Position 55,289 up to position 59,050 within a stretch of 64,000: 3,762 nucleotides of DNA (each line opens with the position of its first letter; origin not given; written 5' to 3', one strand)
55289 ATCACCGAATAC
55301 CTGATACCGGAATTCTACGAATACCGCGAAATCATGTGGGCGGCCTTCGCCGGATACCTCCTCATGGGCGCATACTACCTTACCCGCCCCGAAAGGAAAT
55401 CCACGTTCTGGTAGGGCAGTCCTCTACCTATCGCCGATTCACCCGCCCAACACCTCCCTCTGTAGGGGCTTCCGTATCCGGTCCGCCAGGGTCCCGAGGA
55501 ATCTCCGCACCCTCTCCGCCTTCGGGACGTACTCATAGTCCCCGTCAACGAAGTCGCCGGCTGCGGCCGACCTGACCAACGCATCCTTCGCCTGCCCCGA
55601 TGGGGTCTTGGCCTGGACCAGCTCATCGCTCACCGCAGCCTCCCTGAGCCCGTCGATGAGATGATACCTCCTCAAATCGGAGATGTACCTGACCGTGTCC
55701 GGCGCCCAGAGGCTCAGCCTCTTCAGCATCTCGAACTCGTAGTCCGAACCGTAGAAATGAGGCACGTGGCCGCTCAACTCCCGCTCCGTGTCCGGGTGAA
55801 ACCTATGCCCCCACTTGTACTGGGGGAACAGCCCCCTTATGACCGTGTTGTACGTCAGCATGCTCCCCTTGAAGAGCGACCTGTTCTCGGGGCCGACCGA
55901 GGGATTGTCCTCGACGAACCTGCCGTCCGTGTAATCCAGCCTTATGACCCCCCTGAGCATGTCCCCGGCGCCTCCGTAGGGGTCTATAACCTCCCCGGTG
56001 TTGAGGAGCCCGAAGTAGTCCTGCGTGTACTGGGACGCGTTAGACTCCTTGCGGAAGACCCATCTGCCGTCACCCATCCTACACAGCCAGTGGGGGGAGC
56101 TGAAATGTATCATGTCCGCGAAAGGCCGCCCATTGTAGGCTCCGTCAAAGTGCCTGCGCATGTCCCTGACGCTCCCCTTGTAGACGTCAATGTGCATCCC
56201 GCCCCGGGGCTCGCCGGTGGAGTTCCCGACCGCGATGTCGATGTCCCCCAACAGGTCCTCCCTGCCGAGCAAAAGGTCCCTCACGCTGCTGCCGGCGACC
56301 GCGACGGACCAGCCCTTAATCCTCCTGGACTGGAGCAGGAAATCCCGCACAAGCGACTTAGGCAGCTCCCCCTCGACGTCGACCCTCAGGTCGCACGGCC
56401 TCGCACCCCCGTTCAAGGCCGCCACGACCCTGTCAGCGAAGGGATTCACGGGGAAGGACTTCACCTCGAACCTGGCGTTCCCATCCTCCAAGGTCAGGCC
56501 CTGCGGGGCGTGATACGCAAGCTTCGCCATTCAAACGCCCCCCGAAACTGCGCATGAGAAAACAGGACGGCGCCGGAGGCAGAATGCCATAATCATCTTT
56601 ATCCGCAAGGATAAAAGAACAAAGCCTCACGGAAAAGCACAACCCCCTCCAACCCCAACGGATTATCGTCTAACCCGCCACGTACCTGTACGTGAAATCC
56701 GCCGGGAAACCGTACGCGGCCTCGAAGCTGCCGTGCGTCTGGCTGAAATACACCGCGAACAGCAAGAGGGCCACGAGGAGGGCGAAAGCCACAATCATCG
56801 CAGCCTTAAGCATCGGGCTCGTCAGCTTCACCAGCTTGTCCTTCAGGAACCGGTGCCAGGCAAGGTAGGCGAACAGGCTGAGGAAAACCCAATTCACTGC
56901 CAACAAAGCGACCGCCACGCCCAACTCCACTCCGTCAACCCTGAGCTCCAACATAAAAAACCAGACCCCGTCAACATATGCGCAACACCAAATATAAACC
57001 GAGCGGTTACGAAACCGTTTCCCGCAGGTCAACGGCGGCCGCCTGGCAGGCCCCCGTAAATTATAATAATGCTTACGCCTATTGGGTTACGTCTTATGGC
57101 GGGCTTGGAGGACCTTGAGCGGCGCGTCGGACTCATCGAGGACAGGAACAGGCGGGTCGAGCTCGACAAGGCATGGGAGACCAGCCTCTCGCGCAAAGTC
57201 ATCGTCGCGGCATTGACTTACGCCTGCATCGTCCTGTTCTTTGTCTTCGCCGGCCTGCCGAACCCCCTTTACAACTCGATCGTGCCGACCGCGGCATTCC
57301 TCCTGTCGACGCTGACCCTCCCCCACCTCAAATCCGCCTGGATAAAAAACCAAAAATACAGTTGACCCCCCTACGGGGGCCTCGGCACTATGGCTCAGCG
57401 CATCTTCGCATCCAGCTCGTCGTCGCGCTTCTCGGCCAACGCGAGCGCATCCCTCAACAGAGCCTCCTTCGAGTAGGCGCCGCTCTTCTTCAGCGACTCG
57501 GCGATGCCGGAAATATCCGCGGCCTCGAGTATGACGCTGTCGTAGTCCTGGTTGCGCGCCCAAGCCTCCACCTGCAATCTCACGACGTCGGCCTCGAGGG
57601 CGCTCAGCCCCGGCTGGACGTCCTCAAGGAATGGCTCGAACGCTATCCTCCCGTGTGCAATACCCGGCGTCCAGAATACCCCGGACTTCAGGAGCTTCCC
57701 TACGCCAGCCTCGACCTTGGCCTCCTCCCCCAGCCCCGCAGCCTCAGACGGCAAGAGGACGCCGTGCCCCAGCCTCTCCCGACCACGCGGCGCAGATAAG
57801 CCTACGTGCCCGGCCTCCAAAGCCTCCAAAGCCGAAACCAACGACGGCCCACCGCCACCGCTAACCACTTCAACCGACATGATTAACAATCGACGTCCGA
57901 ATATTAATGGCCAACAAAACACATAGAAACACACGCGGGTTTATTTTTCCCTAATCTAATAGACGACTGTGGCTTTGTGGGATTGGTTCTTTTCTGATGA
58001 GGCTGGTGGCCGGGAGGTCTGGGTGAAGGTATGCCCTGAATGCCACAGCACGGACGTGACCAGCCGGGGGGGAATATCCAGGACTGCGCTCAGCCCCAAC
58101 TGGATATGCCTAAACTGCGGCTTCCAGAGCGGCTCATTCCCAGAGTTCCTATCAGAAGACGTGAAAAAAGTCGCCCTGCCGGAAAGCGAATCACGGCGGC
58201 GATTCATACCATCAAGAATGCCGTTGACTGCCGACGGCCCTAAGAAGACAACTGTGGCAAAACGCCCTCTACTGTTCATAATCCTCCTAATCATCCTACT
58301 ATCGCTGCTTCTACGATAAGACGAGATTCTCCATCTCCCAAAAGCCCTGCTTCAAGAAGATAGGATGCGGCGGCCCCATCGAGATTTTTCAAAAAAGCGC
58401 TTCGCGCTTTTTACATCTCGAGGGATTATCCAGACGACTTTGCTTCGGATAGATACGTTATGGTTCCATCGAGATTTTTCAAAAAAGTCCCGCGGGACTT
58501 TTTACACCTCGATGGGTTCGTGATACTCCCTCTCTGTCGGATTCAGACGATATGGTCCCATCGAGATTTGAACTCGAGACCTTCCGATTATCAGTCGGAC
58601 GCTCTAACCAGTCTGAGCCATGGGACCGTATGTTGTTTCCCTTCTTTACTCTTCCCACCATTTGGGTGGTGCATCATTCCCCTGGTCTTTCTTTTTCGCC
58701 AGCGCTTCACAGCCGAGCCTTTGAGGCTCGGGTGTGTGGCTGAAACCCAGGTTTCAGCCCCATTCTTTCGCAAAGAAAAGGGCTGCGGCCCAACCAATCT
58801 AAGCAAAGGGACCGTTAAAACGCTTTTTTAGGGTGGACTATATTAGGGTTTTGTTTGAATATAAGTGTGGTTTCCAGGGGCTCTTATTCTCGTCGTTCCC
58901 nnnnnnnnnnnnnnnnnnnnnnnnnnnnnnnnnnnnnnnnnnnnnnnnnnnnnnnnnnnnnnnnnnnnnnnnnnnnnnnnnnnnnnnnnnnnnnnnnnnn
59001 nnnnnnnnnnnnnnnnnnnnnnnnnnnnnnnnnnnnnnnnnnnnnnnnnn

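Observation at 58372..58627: Tandem nested-hairpin units containing copies of the tRNA-Ile 3' end immediately downstream of tRNA-Ile: serial integration scars or a structured RNA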

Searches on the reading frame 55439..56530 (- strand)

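Call 12: search_protein_families(library=pfam, proteins=[window:55439-56530:-], max_evalue=0.01)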
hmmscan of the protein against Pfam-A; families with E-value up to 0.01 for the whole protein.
window:55439-56530:- (363 aa): 1 family
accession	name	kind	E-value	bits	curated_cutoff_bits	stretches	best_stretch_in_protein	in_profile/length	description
PF01743.26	PolyA_pol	-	0.00049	20.9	23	0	78-104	3-27/126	Poly A polymerase head domain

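Call 52: search_protein_families(library=phrogs, proteins=[window:55439-56530:-], max_evalue=0.01)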
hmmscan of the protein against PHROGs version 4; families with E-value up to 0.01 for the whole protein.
window:55439-56530:- (363 aa): 1 family
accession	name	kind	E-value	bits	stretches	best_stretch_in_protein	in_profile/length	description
phrog_2244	-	DNA, RNA and nucleotide metabolism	0.0033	17.9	0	171-208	104-134/392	tRNA nucleotidyltransferase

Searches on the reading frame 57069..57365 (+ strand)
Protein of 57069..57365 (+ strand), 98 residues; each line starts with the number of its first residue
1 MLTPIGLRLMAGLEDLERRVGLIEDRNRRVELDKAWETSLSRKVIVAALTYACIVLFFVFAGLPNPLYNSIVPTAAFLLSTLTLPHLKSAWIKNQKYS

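Call 12: search_protein_families(library=pfam, proteins=[window:57069-57365:+], max_evalue=0.01)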
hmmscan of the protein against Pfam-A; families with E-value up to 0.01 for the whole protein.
window:57069-57365:+ (98 aa): 1 family
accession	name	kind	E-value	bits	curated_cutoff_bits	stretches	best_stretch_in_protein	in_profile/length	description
PF15461.11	BCD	-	0.01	15.9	28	0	28-87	201-260/267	Beta-carotene 15,15'-dioxygenase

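Call 52: search_protein_families(library=phrogs, proteins=[window:57069-57365:+], max_evalue=0.01)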
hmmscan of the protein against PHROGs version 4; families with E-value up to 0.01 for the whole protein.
window:57069-57365:+ (98 aa): 0 families

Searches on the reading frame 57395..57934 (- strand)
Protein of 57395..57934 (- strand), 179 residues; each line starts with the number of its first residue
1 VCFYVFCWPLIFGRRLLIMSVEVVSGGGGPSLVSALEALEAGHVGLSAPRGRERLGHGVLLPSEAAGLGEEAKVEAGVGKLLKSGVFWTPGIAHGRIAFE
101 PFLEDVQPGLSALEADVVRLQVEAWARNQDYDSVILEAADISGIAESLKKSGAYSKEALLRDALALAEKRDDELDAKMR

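Call 12: search_protein_families(library=pfam, proteins=[window:57395-57934:-], max_evalue=0.01)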
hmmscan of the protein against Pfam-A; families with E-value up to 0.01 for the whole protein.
window:57395-57934:- (179 aa): 0 families

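Call 43: find_homologous_proteins(query=window:57395-57880:-, max_evalue=0.00001)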
Query window:57395-57880:- (161 aa): 3 proteins with E <= 0.00001 among 3482 candidates.
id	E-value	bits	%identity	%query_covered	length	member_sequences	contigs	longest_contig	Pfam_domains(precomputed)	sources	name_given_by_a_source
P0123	5.1e-86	304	99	92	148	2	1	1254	-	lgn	-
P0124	2.5e-68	247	83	89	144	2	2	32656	-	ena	-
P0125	4.9e-66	239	71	99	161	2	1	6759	-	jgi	jgi:hypothetical protein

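Call 44: find_encoding_contigs(protein=P0125, flank=10000, max_places=6)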
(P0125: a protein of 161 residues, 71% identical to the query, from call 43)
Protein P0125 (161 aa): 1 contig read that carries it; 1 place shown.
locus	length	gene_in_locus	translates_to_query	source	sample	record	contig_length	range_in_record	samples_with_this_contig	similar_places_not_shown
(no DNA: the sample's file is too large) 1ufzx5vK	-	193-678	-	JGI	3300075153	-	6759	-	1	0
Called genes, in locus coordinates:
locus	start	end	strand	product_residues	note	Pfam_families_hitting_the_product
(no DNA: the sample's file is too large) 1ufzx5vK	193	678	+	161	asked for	-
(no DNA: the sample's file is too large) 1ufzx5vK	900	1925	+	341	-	-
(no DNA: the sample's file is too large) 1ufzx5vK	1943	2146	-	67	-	PF26472:DUF8147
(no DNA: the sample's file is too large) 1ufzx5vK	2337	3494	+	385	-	-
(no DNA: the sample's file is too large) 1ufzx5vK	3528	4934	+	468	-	-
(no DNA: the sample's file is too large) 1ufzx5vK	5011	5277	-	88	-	-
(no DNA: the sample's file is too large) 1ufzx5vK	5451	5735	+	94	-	-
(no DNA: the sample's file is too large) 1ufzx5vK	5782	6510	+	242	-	-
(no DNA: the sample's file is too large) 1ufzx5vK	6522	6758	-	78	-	?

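Call 45: find_encoding_contigs(protein=P0123, flank=10000, max_places=6)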
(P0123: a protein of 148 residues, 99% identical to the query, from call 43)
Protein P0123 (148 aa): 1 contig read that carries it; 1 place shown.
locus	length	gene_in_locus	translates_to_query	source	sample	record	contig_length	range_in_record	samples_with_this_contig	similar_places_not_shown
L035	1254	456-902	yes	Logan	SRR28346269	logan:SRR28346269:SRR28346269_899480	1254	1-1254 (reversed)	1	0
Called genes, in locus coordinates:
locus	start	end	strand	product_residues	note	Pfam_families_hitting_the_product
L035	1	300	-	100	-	?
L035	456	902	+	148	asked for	-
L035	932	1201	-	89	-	-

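Call 52: search_protein_families(library=phrogs, proteins=[window:57395-57880:-], max_evalue=0.01)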
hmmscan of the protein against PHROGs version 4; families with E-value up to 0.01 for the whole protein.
window:57395-57880:- (161 aa): 0 families

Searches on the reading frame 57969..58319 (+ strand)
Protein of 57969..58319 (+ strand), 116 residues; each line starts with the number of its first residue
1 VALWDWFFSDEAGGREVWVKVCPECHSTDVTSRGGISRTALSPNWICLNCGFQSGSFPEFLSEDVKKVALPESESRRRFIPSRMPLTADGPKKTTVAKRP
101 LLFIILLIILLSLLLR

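Call 12: search_protein_families(library=pfam, proteins=[window:57969-58319:+], max_evalue=0.01)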
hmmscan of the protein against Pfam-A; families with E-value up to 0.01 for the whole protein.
window:57969-58319:+ (116 aa): 0 families

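Call 52: search_protein_families(library=phrogs, proteins=[window:57969-58319:+], max_evalue=0.01)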
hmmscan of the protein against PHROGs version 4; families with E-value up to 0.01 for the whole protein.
window:57969-58319:+ (116 aa): 1 family
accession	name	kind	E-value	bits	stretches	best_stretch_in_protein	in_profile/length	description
phrog_28897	-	unknown function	1.7e-06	29.2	1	18-64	7-50/68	-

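Call 69: find_related_loci(query=window:57969-58319:+, collection=viral_contigs, flank=8000)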
Query window:57969-58319:+ (116 aa) in viral_contigs; peptide patterns used: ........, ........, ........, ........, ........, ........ (x = any residue, [..] = any of these).
24 stretches matched a pattern, but none encodes a relative of the query by tblastn (E <= 1e-3).

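Call 78: find_encoding_contigs(protein=window:57969-58316:+, flank=5000, max_places=6)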
Protein seq(116 aa) (116 aa): no gene with exactly this product is on record in the collection.

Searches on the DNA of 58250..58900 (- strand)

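Call 62: search_dna_similar(query=window:58360-58627:-, collection=phages, mode=distant, max_evalue=0.01, max_rows=15)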
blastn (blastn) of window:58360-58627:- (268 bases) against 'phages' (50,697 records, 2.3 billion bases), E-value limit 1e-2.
Records with a match: 97; places in all: 97; records where one place covers at least 80% of the query: 0.
Best place of each record, by identity: 90-95% 3; 80-90% 62; 60-80% 32.
By first word of the organism name: Bacillus 19; Escherichia 12; Pseudomonas 11; Vibrio 9; Enterobacter 8; Streptomyces 8; Aeromonas 3; Edwardsiella 3; Erwinia 3; Morganella 3; and 12 more.
By host as written in the record: - 14; Bacillus subtilis BEST7003 8; Pseudomonas aeruginosa PAO1 5; Streptomyces lividans JI 1326 5; Escherichia coli 4; Edwardsiella ictaluri 3; Pseudomonas aeruginosa 3; Enterobacter cloacae 2; and 40 more.
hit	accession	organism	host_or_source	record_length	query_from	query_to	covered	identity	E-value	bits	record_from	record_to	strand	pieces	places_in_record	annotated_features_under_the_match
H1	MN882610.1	Enterobacter phage vB_EclM_CIP9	Enterobacter cloacae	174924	1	82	31%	75.3%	4e-5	55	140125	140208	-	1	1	none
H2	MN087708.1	Enterobacter phage vB_EhoM-IME523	Enterobacter hormaechei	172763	1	82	31%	75.3%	4e-5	55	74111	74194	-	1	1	tRNA-Met | tRNA-Arg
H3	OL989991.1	Enterobacter phage vB_EclM_Q7622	Enterobacter cloacae A22-2B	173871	1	82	31%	75.3%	4e-5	55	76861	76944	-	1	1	tRNA-Met | tRNA-Arg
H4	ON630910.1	Enterobacter phage Entb_45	Enterobacter cloacae 29796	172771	1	82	31%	75.3%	4e-5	55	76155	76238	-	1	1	tRNA-Ile | tRNA-Arg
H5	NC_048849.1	Enterobacter phage vB_EclM_CIP9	Enterobacter cloacae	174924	1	82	31%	75.3%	4e-5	55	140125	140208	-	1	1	none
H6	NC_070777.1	Enterobacter phage vB_EhoM-IME523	Enterobacter hormaechei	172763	1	82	31%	75.3%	4e-5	55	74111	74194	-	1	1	tRNA-Met | tRNA-Arg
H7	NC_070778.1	Enterobacter phage vB_EclM_Q7622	Enterobacter cloacae A22-2B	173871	1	82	31%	75.3%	4e-5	55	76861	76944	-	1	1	tRNA-Met | tRNA-Arg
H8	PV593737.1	Enterobacter phage vB_ECC_MY742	Enterobacter hormaechei ST 742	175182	1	82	31%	75.3%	4e-5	55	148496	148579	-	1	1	tRNA-Met | tRNA-Arg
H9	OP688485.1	Escherichia phage EP_H11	Escherichia coli H11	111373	1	75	28%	80.0%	6e-9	66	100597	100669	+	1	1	none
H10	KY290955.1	Aeromonas phage 65.2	Aeromonas salmonicida HER1110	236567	1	75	28%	78.7%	3e-7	61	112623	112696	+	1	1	tRNA-Met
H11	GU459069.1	Aeromonas phage 65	Aeromonas salmonicida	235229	4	75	27%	79.2%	9e-7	60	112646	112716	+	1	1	tRNA-Met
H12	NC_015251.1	Aeromonas phage 65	Aeromonas salmonicida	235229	4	75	27%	79.2%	9e-7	60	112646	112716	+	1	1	tRNA-Met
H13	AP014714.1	Edwardsiella phage PEi20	Edwardsiella ictaluri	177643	1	75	28%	76.0%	1e-4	52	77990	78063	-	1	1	tRNA-Met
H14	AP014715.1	Edwardsiella phage PEi26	Edwardsiella ictaluri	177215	1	75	28%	76.0%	1e-4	52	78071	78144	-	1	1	tRNA-Met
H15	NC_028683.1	Edwardsiella phage PEi20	Edwardsiella ictaluri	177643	1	75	28%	76.0%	1e-4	52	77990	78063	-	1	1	tRNA-Met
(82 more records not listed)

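Call 63: search_dna_similar(query=window:58360-58627:-, collection=plasmids, mode=distant, max_evalue=0.01, max_rows=15)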
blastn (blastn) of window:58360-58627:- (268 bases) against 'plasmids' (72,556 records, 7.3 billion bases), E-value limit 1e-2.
Records with a match: 13; places in all: 13; records where one place covers at least 80% of the query: 0.
Best place of each record, by identity: 90-95% 1; 80-90% 7; 60-80% 5.
By first word of the organism name: Deinococcus 4; Aliarcobacter 1; Prevotella 1; Mycoplasmopsis 1; Sphingomonas 1; Nostoc 1; Haloplanus 1; Indioceanicola 1; Vescimonas 1; Pusillibacter 1.
By predicted mobility (MOB-suite, as given by PLSDB): non-mobilizable 11; mobilizable 1; conjugative 1.
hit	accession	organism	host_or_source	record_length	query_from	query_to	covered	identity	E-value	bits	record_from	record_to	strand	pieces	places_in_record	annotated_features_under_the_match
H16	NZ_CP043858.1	Aliarcobacter cibarius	cell culture,Poultry carcass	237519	1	75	28%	78.7%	9e-7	61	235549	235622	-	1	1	none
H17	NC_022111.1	Prevotella sp. oral taxon 299 str. F0039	Homo sapiens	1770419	2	73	27%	76.4%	2e-3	51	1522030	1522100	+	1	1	none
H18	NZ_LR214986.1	Mycoplasmopsis cynos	Dog,lung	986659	10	79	26%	76.7%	2e-3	51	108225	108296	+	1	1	none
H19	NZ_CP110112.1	Sphingomonas sp. R1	Solanum lycopersicum,Tomato (Solanum ...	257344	10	75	25%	77.3%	5e-3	49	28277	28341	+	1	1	none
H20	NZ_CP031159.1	Deinococcus wulumuqiensis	cell culture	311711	10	65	21%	83.9%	1e-5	58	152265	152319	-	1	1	none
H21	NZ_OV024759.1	Deinococcus radiodurans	-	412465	10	65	21%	83.9%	1e-5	58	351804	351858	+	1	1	none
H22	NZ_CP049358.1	Deinococcus wulumuqiensis R12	cell culture,soil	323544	10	65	21%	83.9%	1e-5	58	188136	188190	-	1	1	none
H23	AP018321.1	Nostoc sp. HK-01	-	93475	6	63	22%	79.3%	5e-3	48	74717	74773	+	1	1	none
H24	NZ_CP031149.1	Haloplanus rubicundus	solar salt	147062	11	65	21%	81.8%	4e-5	55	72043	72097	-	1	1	none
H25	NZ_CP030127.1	Indioceanicola profundi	sediment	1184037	10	64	21%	81.8%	4e-4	52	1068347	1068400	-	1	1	none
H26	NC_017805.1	Deinococcus gobiensis I-0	-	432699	10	63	20%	81.5%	2e-3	50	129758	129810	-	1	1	none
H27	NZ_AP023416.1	Vescimonas fastidiosa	Homo sapiens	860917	1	50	19%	86.0%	4e-5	56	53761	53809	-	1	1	none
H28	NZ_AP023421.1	Pusillibacter faecalis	Homo sapiens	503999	10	50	15%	90.2%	1e-4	54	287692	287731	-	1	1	none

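Call 65: search_rna_families(source=window, start=58250, end=58900, threshold=evalue, max_evalue=10)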
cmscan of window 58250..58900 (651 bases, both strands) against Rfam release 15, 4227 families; matches with E-value up to 10: 10.
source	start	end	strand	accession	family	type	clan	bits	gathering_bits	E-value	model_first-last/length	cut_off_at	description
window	58553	58627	-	RF00005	tRNA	Gene; tRNA;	CL00001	71.9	29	9.8e-16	1-71/71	no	tRNA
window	58552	58627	+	RF04354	Plastid-ycf2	Cis-reg;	-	45.5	65.7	2.1e-08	1-75/75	no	Plastid-ycf2 5UTR RNA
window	58504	58571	-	RF04340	Plastid-psbJ-4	Cis-reg;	CL00152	22.7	55.2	0.16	1-65/65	no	Plastid-psbJ-4 3UTR RNA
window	58449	58509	+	RF02077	STnc220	Gene; sRNA;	-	18.6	60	2.3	1-79/79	no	Salmonella enterica sRNA STnc220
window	58467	58573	+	RF02223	sX4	Gene; sRNA;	-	17.3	70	0.29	1-167/167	no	Proteobacterial sRNA sX4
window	58465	58498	-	RF03640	mir-3747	Gene; miRNA;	-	16.9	63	1.9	1-67/67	no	mir-3747 microRNA precursor family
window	58418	58500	+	RF02236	asX2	Gene; sRNA;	-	15.6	70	2.3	1-87/87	no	Xanthomonas sRNA asX2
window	58763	58878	+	RF00412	SNORA21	Gene; snRNA; snoRNA; HACA-box;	CL00031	14.1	80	3.4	1-136/136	no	Small nucleolar RNA SNORA21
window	58729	58805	+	RF02058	STnc400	Gene;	-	14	80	8.6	1-125/125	no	Gammaproteobacterial sRNA STnc400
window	58395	58562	+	RF02110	DLEU2_6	Gene; lncRNA;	-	13.1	60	9.5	1-135/135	no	Deleted in lymphocytic leukemia 2 conserved region 6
